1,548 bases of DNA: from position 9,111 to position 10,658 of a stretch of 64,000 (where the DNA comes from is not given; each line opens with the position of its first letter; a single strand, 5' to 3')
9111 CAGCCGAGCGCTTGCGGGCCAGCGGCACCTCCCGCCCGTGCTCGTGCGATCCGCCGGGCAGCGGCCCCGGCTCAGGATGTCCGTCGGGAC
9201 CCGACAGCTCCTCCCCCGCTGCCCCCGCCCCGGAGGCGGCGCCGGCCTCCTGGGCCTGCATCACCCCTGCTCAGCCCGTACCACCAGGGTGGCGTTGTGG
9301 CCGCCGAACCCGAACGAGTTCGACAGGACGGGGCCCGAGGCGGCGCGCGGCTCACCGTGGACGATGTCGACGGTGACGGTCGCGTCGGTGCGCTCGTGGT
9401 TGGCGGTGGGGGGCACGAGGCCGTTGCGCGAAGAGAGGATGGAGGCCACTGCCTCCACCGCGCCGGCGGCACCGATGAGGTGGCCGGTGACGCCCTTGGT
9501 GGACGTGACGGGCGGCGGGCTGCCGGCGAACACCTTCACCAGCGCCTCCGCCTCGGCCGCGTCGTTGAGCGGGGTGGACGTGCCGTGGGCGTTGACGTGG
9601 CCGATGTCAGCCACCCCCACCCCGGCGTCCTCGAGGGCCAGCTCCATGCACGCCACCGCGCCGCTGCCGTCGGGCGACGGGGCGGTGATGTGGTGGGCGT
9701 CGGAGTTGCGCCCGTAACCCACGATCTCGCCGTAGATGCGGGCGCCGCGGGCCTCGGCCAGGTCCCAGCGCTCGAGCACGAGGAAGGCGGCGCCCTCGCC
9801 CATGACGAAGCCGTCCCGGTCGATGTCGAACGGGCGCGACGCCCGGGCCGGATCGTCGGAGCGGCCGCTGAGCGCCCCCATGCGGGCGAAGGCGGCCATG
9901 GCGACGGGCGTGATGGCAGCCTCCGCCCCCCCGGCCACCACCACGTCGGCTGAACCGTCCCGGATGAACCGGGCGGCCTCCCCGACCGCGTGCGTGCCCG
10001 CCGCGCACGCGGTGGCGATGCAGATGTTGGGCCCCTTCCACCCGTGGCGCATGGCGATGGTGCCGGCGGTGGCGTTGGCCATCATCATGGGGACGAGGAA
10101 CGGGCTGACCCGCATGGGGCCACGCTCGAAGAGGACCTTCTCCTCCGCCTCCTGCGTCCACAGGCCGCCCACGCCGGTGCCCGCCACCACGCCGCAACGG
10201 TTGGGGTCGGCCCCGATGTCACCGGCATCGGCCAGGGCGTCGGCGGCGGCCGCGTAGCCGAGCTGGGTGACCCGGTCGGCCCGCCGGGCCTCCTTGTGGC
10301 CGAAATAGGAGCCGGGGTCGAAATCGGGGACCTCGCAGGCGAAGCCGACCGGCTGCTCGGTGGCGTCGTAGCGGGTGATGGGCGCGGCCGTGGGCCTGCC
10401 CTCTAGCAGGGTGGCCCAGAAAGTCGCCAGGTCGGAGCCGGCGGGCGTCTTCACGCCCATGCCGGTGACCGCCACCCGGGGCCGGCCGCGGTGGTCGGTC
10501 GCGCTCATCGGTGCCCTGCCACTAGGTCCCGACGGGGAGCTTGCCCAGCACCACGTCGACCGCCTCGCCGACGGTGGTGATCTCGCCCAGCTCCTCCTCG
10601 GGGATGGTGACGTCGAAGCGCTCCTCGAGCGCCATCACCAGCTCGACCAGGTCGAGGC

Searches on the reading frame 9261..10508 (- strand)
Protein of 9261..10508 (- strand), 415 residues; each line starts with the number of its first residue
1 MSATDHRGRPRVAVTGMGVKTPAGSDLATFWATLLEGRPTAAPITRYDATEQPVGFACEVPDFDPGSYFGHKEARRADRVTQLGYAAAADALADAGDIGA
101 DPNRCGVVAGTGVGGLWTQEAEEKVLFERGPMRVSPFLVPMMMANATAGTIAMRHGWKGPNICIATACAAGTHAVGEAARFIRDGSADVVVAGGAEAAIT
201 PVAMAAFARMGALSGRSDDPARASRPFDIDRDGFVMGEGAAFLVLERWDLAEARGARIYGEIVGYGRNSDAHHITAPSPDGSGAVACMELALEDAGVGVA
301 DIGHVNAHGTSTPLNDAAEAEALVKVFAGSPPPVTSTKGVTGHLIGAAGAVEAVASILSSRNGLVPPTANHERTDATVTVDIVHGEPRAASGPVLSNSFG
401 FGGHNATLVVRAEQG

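Call 38: find_related_loci(query=window:9261-10508:-, collection=metagenome_contigs, flank=10000)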
Query window:9261-10508:- (415 aa) in metagenome_contigs; peptide patterns used: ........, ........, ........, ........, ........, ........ (x = any residue, [..] = any of these).
600 stretches matched a pattern (row limit reached: there are more); 587 encode a relative of the query (tblastn E <= 1e-3); the best 80 are kept; 80 distinct loci.
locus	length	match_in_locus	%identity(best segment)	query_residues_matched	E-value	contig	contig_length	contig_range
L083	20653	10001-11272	63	2-410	2e-151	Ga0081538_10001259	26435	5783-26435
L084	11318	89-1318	51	11-415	4e-130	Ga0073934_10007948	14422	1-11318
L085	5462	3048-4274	53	9-411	1e-125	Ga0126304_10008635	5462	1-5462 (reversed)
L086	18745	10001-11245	50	5-414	4e-125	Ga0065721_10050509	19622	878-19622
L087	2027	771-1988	52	9-409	6e-133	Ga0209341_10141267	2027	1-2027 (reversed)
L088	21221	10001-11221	49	9-411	8e-124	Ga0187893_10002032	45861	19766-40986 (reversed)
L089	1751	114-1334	53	9-410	8e-132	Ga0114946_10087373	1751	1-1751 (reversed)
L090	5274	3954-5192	49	1-411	5e-123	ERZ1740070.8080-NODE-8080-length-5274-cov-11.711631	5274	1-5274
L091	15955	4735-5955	49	11-411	1e-121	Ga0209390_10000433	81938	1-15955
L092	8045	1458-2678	51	9-410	8e-122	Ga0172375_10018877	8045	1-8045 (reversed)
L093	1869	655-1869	49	9-407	3e-129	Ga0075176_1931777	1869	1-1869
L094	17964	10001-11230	48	11-411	2e-120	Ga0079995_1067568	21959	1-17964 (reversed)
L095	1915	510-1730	49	11-411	7e-129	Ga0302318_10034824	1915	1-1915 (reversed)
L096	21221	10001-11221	51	11-412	2e-120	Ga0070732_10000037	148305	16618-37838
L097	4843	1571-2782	49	11-410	8e-121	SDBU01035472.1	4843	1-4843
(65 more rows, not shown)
